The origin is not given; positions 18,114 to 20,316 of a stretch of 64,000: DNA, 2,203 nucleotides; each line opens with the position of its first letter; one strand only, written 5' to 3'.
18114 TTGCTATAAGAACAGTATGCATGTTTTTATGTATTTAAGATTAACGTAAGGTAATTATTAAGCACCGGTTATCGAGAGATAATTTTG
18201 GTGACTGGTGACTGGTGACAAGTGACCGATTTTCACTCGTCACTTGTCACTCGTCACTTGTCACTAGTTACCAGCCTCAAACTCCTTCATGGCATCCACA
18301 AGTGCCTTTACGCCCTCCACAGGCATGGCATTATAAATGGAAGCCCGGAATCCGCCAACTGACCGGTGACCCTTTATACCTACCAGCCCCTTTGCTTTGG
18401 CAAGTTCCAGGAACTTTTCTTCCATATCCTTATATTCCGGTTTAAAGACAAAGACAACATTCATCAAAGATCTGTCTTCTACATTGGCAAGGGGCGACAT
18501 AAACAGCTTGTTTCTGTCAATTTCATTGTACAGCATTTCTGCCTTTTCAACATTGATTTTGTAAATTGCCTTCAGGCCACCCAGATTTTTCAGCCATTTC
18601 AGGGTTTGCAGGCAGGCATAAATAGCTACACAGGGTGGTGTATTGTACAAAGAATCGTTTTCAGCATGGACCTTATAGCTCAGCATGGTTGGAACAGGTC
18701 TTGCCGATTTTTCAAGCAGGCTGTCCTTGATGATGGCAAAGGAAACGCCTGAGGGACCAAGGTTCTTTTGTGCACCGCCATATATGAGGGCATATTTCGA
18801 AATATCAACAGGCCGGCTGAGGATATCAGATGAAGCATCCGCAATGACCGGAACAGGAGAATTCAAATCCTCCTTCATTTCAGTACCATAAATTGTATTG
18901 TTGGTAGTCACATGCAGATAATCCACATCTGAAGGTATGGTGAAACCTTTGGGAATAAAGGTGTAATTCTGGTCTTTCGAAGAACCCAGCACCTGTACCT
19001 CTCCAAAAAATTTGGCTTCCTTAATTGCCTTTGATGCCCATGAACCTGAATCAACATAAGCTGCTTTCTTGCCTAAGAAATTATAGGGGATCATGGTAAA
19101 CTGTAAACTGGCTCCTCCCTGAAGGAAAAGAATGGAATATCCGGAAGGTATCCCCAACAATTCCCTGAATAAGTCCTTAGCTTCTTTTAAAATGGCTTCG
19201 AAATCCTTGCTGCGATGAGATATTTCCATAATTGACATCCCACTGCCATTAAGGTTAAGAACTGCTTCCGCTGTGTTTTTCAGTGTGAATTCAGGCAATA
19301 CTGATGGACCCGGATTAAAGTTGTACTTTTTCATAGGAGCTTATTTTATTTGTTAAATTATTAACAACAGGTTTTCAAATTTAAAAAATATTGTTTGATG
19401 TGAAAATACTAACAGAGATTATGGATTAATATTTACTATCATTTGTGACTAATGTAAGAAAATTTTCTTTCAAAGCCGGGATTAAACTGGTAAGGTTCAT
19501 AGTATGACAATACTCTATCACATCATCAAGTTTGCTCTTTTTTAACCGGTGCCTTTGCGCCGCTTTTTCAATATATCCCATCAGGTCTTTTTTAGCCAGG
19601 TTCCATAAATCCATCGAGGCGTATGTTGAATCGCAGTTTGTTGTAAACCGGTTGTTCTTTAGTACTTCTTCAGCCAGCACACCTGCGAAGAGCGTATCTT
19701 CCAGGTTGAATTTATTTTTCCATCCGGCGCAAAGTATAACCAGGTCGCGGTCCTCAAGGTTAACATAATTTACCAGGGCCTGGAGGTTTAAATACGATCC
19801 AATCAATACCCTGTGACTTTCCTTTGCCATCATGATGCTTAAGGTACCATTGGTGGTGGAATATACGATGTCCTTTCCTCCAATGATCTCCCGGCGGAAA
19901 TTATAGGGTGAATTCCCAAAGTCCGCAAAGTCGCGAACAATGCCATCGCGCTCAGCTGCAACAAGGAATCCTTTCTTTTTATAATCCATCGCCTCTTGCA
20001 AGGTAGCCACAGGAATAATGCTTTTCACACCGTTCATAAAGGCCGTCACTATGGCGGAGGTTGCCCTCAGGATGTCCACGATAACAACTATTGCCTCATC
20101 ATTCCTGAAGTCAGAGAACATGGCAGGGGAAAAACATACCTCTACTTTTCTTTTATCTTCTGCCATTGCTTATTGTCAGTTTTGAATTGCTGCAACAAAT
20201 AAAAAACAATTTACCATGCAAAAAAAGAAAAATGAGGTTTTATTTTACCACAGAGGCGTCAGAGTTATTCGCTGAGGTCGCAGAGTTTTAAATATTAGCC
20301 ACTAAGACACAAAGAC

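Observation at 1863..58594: Short-period tandem arrays sit on or next to stop codons throughout the window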

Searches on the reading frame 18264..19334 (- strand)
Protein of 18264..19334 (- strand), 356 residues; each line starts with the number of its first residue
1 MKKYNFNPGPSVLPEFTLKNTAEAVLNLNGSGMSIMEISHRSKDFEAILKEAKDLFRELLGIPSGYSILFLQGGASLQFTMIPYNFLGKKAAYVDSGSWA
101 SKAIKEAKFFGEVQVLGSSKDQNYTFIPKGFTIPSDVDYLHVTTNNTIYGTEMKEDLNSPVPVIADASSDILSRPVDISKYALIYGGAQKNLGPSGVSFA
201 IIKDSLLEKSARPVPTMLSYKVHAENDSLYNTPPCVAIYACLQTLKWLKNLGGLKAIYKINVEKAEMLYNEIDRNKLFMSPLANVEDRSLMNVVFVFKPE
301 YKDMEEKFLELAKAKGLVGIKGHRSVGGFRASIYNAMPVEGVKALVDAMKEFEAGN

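Call 9: search_protein_families(library=pfam, proteins=[window:18264-19334:-])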
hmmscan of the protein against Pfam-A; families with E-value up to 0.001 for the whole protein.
window:18264-19334:- (356 aa): 1 family
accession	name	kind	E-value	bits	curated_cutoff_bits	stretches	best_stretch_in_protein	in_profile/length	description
PF00266.25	Aminotran_5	-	1.7e-36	126.4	21.5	1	4-345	2-371/371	Aminotransferase class-V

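Call 15: find_encoding_contigs(protein=window:18264-19334:-, flank=3000, max_places=10)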
Protein window:18264-19334:- (356 aa): 1 contig read that carries it; 1 place shown.
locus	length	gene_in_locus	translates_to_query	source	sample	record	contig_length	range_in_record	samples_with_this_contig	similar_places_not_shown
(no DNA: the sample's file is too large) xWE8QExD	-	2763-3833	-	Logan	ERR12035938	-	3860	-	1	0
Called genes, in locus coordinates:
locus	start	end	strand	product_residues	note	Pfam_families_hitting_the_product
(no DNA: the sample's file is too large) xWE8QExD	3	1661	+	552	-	?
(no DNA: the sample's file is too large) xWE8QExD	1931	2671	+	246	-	PF04029:2-ph_phosp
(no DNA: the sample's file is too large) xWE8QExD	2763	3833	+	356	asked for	PF00266:Aminotran_5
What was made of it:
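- A short-read contig of the same strain ends 27 nt after serC, inside the array (call 15).
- Tried and rejected: Looking for near-identical strains of the window organism: exact-protein look-up gave one 3.9-kb contig without DNA (call 15).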

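Call 16: find_related_loci(query=window:18264-19334:-, collection=genome_contigs, flank=10000)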
Query window:18264-19334:- (356 aa) in genome_contigs; peptide patterns used: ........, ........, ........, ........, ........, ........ (x = any residue, [..] = any of these).
162 stretches matched a pattern; 130 encode a relative of the query (tblastn E <= 1e-3); the best 80 are kept; 80 distinct loci.
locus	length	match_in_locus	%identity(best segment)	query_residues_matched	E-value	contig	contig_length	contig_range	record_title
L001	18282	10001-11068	96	1-356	0e+0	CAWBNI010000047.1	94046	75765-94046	MAG: uncultured Bacteroidales bacterium isolate MFD01299.bin.2.127 genome assembly, contig: contig_85720, whole genome s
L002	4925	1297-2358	93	1-354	0e+0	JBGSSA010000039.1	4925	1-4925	MAG: Bacteroidales bacterium isolate JTS-AC371 k141_4262415, whole genome shotgun sequence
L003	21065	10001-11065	93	1-355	0e+0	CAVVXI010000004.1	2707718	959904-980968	MAG: uncultured Bacteroidales bacterium isolate MFD05442.bin.1.81 genome assembly, contig: contig_942, whole genome shot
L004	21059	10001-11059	86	1-353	0e+0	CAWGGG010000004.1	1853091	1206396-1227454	MAG: uncultured Bacteroidales bacterium isolate MFD02979.bin.1.62 genome assembly, contig: contig_57538, whole genome sh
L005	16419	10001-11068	84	1-356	0e+0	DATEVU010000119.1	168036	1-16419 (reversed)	MAG TPA_asm: Bacteroidales bacterium isolate SMAG_U8375 k141_2313231, whole genome shotgun sequence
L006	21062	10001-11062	84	1-354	0e+0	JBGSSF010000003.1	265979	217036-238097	MAG: Bacteroidales bacterium isolate JTS-AC376 k141_1640922, whole genome shotgun sequence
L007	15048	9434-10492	83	1-353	0e+0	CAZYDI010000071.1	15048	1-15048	MAG TPA_asm: uncultured Bacteroidales bacterium isolate SRP192927_co6_439 genome assembly, contig: NODE_9353_length_1504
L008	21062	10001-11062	83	1-354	0e+0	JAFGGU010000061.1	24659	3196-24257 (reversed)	MAG: Bacteroidales bacterium isolate Zod_Metabat.1409 k87_7255084, whole genome shotgun sequence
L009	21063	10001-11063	94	1-354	0e+0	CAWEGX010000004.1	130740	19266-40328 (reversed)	MAG: uncultured Bacteroidales bacterium isolate MFD02979.bin.3.462 genome assembly, contig: contig_156301, whole genome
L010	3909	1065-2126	81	1-354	0e+0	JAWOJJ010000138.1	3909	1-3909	MAG: Bacteroidales bacterium isolate CWP6-1.bin.98 k191_643687, whole genome shotgun sequence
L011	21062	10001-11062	81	1-354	0e+0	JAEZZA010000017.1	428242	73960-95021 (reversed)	MAG: Bacteroidetes bacterium isolate OH_PFB_31 k127_1395361, whole genome shotgun sequence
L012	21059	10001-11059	82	1-353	0e+0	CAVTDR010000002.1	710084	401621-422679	MAG: uncultured Bacteroidetes bacterium isolate MFD00905.bin.1.42 genome assembly, contig: contig_11779, whole genome sh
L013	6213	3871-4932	82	1-354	0e+0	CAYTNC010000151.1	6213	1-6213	MAG TPA_asm: uncultured Bacteroidales bacterium isolate SRP294416_co3_877 genome assembly, contig: NODE_30381_length_621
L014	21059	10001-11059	82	1-353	0e+0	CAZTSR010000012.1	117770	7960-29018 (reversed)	MAG TPA_asm: uncultured Bacteroidales bacterium isolate SRP192927_co7_301 genome assembly, contig: NODE_158_length_11777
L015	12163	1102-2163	81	1-354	0e+0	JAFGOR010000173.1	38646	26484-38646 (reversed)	MAG: Bacteroidales bacterium isolate Zod_Metabat.64 k87_6236850, whole genome shotgun sequence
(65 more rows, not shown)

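Call 38: find_related_loci(query=window:18264-19334:-, collection=metagenome_contigs, flank=10000)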
Query window:18264-19334:- (356 aa) in metagenome_contigs; peptide patterns used: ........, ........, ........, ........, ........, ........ (x = any residue, [..] = any of these).
175 stretches matched a pattern; 123 encode a relative of the query (tblastn E <= 1e-3); the best 80 are kept; 80 distinct loci.
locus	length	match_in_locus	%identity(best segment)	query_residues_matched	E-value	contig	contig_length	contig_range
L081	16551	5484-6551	94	1-356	0e+0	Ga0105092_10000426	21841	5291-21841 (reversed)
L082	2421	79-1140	87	1-354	0e+0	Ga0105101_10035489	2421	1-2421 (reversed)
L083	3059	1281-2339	86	1-353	0e+0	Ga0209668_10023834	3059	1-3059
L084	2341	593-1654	85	1-354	0e+0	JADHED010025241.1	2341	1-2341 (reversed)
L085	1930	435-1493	85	1-353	0e+0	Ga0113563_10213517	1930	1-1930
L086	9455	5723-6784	85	1-354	0e+0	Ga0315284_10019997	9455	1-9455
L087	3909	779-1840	85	1-354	0e+0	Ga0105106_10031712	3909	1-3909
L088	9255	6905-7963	84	1-353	0e+0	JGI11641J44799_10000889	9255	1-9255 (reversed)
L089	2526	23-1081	85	1-353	0e+0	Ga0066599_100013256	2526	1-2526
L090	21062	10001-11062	84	1-354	0e+0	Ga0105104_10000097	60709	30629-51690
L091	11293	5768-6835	84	1-356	0e+0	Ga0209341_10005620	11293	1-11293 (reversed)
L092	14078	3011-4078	84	1-356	0e+0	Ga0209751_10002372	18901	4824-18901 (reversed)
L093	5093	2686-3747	84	1-354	0e+0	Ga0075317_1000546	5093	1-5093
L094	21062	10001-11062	84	1-354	0e+0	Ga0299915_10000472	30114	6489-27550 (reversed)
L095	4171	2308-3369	83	1-354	0e+0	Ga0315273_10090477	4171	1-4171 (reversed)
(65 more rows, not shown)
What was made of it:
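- Tried and rejected: The metagenome scan gave nothing closer than 94 % (call 38).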

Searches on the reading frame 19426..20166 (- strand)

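Call 9: search_protein_families(library=pfam, proteins=[window:19426-20166:-])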
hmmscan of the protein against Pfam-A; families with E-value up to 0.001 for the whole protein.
window:19426-20166:- (246 aa): 1 family
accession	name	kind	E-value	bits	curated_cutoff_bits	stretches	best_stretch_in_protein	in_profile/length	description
PF04029.19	2-ph_phosp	-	1.5e-63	214.4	26.4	1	24-234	13-225/226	2-phosphosulpholactate phosphatase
